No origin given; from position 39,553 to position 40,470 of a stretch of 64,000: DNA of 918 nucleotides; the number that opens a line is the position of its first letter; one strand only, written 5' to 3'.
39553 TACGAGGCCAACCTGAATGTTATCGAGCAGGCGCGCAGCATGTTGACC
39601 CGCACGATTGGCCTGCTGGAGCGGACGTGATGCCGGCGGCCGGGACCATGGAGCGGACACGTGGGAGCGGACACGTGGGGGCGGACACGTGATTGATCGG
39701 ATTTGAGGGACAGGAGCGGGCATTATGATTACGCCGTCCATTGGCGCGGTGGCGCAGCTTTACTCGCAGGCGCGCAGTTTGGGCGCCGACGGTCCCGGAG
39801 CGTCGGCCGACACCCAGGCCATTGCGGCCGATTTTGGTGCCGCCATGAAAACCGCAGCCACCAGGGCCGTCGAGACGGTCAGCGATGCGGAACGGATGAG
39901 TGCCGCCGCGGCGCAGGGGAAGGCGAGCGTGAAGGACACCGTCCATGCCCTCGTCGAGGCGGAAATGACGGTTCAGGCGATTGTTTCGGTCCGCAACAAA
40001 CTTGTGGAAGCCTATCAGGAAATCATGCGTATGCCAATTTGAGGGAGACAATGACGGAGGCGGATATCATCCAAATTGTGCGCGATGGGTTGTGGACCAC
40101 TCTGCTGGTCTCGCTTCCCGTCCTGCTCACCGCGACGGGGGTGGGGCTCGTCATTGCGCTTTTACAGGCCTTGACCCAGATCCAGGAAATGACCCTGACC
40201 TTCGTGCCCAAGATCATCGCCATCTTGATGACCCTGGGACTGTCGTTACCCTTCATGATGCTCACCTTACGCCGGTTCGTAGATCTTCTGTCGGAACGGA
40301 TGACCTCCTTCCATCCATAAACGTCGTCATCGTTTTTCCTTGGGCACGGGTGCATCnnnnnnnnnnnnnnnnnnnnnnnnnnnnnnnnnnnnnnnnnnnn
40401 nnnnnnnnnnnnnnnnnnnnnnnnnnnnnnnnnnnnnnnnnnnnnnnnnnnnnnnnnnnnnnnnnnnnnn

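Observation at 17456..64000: Two distinct flagellar gene sets placed tail to tail in one 46-kb block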

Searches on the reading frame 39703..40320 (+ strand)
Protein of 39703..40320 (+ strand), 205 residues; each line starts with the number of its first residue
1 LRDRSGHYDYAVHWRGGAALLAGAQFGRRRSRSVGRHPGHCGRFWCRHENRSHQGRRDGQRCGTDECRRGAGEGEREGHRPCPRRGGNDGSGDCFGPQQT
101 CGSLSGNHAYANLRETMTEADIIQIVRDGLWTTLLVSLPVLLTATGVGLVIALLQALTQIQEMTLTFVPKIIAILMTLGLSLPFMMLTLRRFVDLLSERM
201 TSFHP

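Call 7: search_protein_families(library=pfam, proteins=[window:39703-40320:+], max_evalue=0.01)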
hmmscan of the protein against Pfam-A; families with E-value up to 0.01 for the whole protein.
window:39703-40320:+ (205 aa): 1 family
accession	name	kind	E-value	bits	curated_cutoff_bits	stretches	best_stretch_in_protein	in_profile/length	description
PF01313.24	Bac_export_3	-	9.6e-26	90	25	1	122-193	2-73/74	Bacterial export proteins, family 3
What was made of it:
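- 38791..40320 (+): flgB (38791-39186), flgC (39214-39630), fliE (39725-40042), fliQ (40051-40320). Rod domains and Bac_export_3 (call 7).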
